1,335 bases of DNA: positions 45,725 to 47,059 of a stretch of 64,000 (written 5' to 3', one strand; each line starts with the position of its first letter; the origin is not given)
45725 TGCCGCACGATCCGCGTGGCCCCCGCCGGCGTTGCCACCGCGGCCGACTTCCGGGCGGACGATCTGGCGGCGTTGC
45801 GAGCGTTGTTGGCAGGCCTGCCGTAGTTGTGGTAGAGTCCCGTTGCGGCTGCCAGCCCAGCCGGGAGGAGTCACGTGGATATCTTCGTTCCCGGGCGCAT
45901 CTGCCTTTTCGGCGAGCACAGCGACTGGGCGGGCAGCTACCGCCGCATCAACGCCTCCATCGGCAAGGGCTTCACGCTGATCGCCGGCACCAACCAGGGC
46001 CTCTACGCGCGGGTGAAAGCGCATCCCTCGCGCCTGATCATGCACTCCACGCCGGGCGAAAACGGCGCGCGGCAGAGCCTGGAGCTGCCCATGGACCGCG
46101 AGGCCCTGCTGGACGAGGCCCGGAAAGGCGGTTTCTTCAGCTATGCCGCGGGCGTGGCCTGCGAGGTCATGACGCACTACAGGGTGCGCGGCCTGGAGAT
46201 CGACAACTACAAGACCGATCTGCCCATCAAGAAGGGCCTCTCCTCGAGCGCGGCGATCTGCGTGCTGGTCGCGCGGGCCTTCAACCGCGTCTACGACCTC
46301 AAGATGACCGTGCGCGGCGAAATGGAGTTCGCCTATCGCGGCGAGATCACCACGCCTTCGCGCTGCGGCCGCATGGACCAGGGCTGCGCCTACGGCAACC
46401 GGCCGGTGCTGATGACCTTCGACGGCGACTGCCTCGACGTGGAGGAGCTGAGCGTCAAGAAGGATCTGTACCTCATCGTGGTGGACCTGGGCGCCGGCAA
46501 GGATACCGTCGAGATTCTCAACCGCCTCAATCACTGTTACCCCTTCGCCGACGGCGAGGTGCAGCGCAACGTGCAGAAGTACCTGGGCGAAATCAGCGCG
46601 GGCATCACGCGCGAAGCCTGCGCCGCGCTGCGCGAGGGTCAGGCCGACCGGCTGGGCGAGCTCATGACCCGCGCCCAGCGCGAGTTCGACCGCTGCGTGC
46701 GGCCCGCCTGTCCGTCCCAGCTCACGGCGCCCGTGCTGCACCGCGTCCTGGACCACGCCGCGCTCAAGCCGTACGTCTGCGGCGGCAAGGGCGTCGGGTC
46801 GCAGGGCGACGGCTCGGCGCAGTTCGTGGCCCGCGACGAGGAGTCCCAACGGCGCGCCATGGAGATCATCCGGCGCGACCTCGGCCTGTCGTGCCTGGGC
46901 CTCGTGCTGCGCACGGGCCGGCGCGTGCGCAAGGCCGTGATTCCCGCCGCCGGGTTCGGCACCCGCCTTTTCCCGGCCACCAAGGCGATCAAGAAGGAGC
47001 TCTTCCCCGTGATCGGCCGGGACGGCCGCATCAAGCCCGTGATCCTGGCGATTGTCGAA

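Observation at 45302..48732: Compact sugar-nucleotide module with a HAD phosphatase (GmhB-like), a fused GHMP-kinase/nucleotidyltransferase and a UDP-xylose-synthase-like decarboxylase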

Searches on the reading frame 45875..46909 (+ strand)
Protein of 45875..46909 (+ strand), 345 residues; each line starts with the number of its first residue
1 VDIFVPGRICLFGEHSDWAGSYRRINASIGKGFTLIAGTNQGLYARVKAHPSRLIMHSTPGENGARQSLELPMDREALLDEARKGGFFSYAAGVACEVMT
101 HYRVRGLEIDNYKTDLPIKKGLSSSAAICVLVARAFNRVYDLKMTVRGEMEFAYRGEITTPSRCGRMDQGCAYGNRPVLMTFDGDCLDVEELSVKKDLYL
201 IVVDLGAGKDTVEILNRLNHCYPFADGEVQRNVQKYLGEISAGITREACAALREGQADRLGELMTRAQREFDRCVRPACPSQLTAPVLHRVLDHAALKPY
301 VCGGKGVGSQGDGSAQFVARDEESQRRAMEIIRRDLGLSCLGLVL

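Call 16: search_solved_structures(query=A1, max_evalue=1, show_alignments=2)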
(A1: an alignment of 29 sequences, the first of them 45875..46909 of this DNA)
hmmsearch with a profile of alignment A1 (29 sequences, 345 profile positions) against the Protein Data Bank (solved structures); distinct sequences matched with E-value up to 1: 28.
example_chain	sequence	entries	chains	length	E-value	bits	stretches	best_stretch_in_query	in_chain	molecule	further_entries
1s4e_A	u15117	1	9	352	8.5e-16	61.1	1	4-203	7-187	Galactokinase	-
2cz9_A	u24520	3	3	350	4.9e-13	52.1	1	2-202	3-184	Probable galactokinase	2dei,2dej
2hfs_A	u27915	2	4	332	1.7e-08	37.2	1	120-280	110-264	Mevalonate kinase, putative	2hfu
1kkh_A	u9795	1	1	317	2.9e-07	33.1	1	3-338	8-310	Mevalonate Kinase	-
4p52_A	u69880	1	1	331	3.2e-07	32.9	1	104-215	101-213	Homoserine kinase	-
1vis_A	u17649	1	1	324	4.5e-07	32.5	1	5-338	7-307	Mevalonate kinase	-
1pie_A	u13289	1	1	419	4.7e-07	32.4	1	3-227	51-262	Galactokinase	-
6q8z_A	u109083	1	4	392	1.9e-05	27.1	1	216-305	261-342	Galactokinase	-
1wuu_A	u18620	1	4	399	2e-05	27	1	216-305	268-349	Galactokinase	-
6q3w_A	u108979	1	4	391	2e-05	27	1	218-305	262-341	Galactokinase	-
7rcl_A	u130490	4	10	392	2.1e-05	27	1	218-305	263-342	Galactokinase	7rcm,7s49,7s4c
6q90_A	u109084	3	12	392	2.1e-05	27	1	218-305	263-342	Galactokinase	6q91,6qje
6q3x_A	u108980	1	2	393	2.1e-05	27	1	218-305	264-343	Galactokinase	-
6gr2_A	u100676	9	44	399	2.2e-05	26.9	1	219-305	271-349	Galactokinase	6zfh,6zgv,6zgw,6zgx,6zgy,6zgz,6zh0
6mde_A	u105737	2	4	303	0.0001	24.7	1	90-272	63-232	Mevalonate kinase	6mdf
4usm_A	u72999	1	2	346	0.0015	20.8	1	67-196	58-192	PUTATIVE SUGAR KINASE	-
4usk_A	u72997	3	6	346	0.0063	18.8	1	67-196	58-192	PUTATIVE SUGAR KINASE | SUGAR KINASE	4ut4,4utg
3k85_A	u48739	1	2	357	0.075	15.3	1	84-195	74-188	D-glycero-D-manno-heptose 1-phosphate kinase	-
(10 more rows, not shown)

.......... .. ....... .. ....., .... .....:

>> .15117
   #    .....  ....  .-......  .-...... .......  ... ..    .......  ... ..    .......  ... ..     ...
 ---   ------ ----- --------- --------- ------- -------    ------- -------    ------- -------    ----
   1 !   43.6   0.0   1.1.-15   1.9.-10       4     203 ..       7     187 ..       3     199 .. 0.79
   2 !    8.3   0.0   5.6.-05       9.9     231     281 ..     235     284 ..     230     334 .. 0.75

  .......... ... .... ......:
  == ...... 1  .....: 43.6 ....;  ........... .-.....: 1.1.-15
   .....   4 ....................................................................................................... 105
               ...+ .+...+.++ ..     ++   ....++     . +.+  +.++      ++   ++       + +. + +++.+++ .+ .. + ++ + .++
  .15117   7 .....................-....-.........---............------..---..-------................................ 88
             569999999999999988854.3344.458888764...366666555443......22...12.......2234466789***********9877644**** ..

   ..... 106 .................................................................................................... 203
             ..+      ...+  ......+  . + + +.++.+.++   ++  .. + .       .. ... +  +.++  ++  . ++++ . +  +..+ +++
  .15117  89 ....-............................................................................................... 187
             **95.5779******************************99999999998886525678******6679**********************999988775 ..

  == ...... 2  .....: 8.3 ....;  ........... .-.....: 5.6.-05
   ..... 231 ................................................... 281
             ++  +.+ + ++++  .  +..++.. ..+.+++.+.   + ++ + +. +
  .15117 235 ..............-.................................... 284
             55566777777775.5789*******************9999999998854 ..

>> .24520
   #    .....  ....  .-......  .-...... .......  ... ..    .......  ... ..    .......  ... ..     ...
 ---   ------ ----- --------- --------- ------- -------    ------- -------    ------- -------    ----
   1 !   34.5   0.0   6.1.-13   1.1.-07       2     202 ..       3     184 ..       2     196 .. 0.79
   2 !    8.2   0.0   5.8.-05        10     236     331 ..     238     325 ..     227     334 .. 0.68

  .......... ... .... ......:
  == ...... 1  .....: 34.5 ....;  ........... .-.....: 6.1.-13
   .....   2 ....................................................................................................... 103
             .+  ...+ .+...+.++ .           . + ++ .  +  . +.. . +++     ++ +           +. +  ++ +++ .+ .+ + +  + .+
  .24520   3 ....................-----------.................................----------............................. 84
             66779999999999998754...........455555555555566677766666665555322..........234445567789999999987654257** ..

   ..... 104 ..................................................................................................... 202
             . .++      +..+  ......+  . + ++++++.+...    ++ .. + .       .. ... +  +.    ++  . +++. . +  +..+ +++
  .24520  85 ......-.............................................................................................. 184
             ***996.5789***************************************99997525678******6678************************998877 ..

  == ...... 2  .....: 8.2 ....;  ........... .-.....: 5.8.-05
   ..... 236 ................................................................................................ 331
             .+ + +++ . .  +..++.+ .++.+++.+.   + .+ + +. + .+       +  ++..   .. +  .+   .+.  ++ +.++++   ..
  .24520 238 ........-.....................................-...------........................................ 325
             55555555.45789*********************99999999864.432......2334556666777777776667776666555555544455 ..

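Call 27: search_protein_representatives(protein=window:45875-46909:+)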
Query: 345 residues. Proteins with E-value up to 0.001 (for the whole library): 1761; up to 1e-10: 981; up to 1e-30: 369. The best 150 are listed.
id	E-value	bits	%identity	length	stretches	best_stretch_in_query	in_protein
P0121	1.3e-146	504.6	65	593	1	1-343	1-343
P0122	9.4e-131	452.5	58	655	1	2-343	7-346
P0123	1.8e-119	415.4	56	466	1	2-343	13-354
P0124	7.9e-114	396.8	54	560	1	2-343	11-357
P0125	1.2e-113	396.2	54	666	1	2-339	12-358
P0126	1.2e-108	379.8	56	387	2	69-343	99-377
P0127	1.2e-108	379.8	53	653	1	2-331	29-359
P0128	2.2e-108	378.9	56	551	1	2-341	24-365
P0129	2.4e-108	378.8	51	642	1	1-340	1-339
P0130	3.4e-107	375.0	54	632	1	2-344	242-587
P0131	6.4e-106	370.8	57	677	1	2-343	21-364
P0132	7.8e-106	370.5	53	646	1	2-343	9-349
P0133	1.4e-105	369.7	55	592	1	26-343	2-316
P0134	1.4e-104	366.5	51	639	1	2-340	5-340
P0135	1.5e-104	366.3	51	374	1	3-342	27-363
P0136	9.2e-103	360.4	53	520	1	2-344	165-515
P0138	1.5e-100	353.2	49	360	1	2-339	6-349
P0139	2.6e-100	352.4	52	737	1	3-344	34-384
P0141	1.1e-99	350.3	51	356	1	3-343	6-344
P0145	6.9e-97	341.1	49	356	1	3-344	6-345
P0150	9.4e-96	337.4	48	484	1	3-345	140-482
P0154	2.8e-94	332.5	50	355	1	3-343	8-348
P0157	4.0e-91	322.2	47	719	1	2-340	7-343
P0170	1.2e-81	291.0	42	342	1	3-335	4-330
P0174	8.9e-81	288.2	40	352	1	2-339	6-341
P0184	3.2e-77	276.5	46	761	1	2-330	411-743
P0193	2.3e-74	267.1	45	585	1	2-343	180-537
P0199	1.3e-72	261.3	45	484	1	1-339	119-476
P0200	1.6e-72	261.0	41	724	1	2-338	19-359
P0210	4.5e-70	253.0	38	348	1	1-344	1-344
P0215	5.9e-69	249.3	44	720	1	2-333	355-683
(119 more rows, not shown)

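Call 28: search_protein_families(library=pfam, proteins=[P0130, P0136, P0150, P0184, P0193, P0215, P0199, P0139, P0157, P0200], max_evalue=0.001)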
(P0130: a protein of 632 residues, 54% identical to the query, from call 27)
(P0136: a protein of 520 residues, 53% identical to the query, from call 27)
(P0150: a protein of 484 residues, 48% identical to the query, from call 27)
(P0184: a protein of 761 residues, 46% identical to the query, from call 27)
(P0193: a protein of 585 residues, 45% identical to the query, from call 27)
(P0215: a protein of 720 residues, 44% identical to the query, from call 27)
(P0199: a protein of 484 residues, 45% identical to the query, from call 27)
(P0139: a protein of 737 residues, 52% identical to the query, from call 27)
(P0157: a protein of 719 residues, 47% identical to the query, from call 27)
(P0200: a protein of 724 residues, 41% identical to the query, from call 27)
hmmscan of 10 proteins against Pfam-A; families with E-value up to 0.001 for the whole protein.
P0130 (632 aa): 3 families
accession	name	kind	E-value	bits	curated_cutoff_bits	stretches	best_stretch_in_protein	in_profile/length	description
PF04366.17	Ysc84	-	1.6e-21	76.8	25.1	1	66-218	2-127/127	Las17-binding protein actin regulator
PF00288.32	GHMP_kinases_N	-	2.4e-11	44.1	22.3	1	332-416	2-85/87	GHMP kinases N terminal domain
PF10509.15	GalKase_gal_bdg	-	0.00024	21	23.1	1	243-262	14-33/49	Galactokinase galactose-binding signature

P0136 (520 aa): 12 families
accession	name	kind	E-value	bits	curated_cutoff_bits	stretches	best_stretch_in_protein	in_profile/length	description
PF00288.32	GHMP_kinases_N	-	2.1e-12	47.5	22.3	1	259-344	2-85/87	GHMP kinases N terminal domain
PF13445.12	zf-RING_UBOX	-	1.2e-09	38.5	25.2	1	40-75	1-39/39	RING-type zinc-finger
PF13923.12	zf-C3HC4_2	-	2.5e-09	37.2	27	1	40-77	2-40/40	Zinc finger, C3HC4 type (RING finger)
PF00097.31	zf-C3HC4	-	5.6e-08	33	21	1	40-77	1-40/40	Zinc finger, C3HC4 type (RING finger)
PF13920.12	zf-C3HC4_3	-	1.6e-07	31.4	27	1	39-81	4-46/49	Zinc finger, C3HC4 type (RING finger)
PF13639.12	zf-RING_2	-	3.3e-07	30.9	27.3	1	39-77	2-43/44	Ring finger domain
PF14634.12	zf-RING_5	-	1e-06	29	27.9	1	40-79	2-43/43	zinc-RING finger domain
PF15227.12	zf-C3HC4_4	-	1.3e-06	28.9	30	1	40-77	1-42/42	zinc finger of C3HC4-type, RING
PF14447.12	Prok-RING_4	-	0.00026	21.3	27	1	40-79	1-38/46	Prokaryotic RING finger family 4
PF10509.15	GalKase_gal_bdg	-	0.00053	19.9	23.1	0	167-185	15-33/49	Galactokinase galactose-binding signature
PF12678.13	zf-rbx1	-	0.00069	20.2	31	0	40-78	14-55/55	RING-H2 zinc finger domain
PF16685.11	zf-RING_10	-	0.00078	19.9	31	0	39-85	2-49/70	zinc RING finger of MSL2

P0150 (484 aa): 2 families
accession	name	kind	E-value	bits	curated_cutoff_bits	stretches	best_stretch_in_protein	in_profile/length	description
PF00288.32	GHMP_kinases_N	-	1.8e-12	47.7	22.3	1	227-310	2-85/87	GHMP kinases N terminal domain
PF10509.15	GalKase_gal_bdg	-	5.4e-05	23.1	23.1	1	135-159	9-33/49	Galactokinase galactose-binding signature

P0184 (761 aa): 2 families
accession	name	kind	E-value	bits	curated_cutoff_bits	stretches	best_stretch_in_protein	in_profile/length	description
PF00288.32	GHMP_kinases_N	-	5.7e-12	46.1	22.3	1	501-583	4-83/87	GHMP kinases N terminal domain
PF00856.33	SET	-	4.3e-08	33.9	22.4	1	324-362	63-104/105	SET domain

P0193 (585 aa): 2 families
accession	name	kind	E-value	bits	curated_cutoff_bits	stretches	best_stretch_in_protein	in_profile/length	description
PF04366.17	Ysc84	-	3.1e-12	46.8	25.1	1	3-147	15-126/127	Las17-binding protein actin regulator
PF00288.32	GHMP_kinases_N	-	1.1e-10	42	22.3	1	293-365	15-85/87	GHMP kinases N terminal domain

P0215 (720 aa): 9 families
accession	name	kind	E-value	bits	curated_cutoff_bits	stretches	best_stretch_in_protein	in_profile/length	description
PF01370.27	Epimerase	-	3.2e-58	197.4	20.9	1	4-253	1-240/240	NAD dependent epimerase/dehydratase family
PF16363.11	GDP_Man_Dehyd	-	2.7e-36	126.1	27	1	5-306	1-322/332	GDP-mannose 4,6 dehydratase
PF00288.32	GHMP_kinases_N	-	2.4e-16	60.2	22.3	1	443-528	2-86/87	GHMP kinases N terminal domain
PF02719.21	Polysacc_synt_2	-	5.6e-15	55.7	20.2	1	4-174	1-174/293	Polysaccharide biosynthesis protein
PF01073.25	3Beta_HSD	-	6.4e-15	55.4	22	1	5-145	1-150/280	3-beta hydroxysteroid dehydrogenase/isomerase family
PF04321.23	RmlD_sub_bind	-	2.6e-14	53.4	27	1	3-159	2-143/287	RmlD substrate binding domain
PF13460.12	NAD_binding_10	-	9.8e-08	32.5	27.2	1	8-154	1-133/184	NAD(P)H-binding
PF07993.18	NAD_binding_4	-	5.1e-07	29.5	20.1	1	64-176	84-211/258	Male sterility protein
PF05368.20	NmrA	-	2.9e-05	24.3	27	1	3-117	4-107/298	NmrA-like family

P0199 (484 aa): 1 family
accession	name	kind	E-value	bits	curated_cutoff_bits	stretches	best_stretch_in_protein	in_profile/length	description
PF00288.32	GHMP_kinases_N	-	4.3e-07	30.5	22.3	1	211-262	6-55/87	GHMP kinases N terminal domain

P0139 (737 aa): 2 families
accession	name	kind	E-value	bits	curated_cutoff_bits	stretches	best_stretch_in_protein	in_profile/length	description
PF00288.32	GHMP_kinases_N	-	8.5e-11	42.4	22.3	1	139-207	16-85/87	GHMP kinases N terminal domain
PF00483.29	NTP_transferase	-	8.1e-09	35.8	21.2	1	401-633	9-185/245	Nucleotidyl transferase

P0157 (719 aa): 2 families
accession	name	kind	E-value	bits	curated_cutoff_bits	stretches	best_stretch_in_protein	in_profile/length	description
PF14393.11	DUF4422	-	6e-42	144.4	25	1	507-704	12-219/220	Domain of unknown function (DUF4422)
PF00288.32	GHMP_kinases_N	-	1e-12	48.5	22.3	1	93-176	2-85/87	GHMP kinases N terminal domain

P0200 (724 aa): 4 families
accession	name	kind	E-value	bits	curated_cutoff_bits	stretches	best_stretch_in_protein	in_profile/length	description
PF00483.29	NTP_transferase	-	8.2e-17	62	21.2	1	421-687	1-215/245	Nucleotidyl transferase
PF00288.32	GHMP_kinases_N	-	6.5e-13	49.2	22.3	1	117-191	10-83/87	GHMP kinases N terminal domain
PF12804.13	NTP_transf_3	-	1.2e-05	26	27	1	422-570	1-110/160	MobA-like NTP transferase domain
PF10509.15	GalKase_gal_bdg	-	0.00039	20.4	23.1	0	20-38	14-32/49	Galactokinase galactose-binding signature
